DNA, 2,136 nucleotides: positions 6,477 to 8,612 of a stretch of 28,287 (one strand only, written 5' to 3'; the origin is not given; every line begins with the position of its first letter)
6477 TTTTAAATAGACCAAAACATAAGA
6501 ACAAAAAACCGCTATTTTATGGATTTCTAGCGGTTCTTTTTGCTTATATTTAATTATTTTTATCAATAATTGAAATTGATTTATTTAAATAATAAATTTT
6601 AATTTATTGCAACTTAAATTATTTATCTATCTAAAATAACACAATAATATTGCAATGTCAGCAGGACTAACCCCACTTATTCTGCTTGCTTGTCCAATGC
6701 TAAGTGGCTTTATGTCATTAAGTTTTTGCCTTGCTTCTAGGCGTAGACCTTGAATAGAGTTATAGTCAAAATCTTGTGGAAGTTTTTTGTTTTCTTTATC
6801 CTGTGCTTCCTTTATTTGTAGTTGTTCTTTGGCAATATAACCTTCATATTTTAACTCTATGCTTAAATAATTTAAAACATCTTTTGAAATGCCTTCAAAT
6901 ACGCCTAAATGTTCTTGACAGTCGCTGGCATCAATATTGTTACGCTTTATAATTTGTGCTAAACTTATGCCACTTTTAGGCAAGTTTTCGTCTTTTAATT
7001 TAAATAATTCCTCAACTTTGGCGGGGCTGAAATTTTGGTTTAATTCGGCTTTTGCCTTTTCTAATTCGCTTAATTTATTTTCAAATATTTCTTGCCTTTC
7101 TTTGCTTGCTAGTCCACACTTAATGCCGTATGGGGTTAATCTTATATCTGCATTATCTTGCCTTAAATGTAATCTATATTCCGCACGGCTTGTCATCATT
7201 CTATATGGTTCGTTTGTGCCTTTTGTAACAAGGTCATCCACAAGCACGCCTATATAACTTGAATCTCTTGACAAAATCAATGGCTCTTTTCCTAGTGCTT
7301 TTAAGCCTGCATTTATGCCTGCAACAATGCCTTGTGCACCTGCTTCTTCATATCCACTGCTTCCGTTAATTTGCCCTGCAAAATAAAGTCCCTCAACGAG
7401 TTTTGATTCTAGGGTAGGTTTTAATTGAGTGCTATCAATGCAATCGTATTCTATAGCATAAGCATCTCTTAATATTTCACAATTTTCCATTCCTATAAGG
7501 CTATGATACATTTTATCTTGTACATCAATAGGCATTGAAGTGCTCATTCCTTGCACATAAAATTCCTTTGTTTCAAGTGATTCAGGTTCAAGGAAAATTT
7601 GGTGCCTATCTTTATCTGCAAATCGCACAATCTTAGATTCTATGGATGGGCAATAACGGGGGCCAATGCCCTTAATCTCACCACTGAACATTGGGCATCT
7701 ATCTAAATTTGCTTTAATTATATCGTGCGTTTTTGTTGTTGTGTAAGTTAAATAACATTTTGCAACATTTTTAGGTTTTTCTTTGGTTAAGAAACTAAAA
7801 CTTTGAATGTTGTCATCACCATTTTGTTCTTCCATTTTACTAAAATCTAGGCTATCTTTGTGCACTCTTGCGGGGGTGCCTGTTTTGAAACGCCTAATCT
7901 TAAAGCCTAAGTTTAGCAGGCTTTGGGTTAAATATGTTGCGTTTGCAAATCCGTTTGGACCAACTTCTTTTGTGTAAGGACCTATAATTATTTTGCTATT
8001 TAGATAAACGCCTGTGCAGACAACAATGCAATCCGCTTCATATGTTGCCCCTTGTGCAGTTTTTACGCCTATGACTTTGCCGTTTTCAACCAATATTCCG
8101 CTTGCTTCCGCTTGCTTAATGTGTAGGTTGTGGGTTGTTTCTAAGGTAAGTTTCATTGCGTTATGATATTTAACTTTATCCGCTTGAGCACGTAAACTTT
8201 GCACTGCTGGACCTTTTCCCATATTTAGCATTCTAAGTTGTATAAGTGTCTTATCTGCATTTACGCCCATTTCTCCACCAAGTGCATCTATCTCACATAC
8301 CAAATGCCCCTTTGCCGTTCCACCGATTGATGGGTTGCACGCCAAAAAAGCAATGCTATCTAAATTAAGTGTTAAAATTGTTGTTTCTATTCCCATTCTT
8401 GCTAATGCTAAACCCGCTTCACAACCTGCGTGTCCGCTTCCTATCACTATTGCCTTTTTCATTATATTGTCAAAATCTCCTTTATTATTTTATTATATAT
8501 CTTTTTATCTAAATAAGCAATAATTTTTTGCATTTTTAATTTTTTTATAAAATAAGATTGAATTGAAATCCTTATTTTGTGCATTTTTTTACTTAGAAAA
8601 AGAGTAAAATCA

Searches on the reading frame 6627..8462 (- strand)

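Call 55: search_protein_families(library=pfam, proteins=[window:6627-8462:-], max_evalue=0.001)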
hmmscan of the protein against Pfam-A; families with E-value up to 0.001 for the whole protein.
window:6627-8462:- (611 aa): 5 families
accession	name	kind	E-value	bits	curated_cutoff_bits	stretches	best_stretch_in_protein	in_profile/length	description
PF01134.28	GIDA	-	3.6e-157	523.9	22.1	1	4-393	2-391/391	Glucose inhibited division protein A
PF13932.14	SAM_GIDA_C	-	3.2e-26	91.3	27.1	1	553-607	3-57/57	tRNA modifying enzyme MnmG/GidA C-terminal helical bundle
PF21680.2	GIDA_C_1st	-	1.9e-12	48.2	24.7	1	454-547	1-96/96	tRNA modifying enzyme MnmG/GidA C-terminal helical domain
PF07992.20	Pyr_redox_2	-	3.9e-06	27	26.1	1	3-152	2-109/291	Pyridine nucleotide-disulphide oxidoreductase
PF01266.30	DAO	-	4.5e-05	23.6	27.9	0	115-157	167-208/353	FAD dependent oxidoreductase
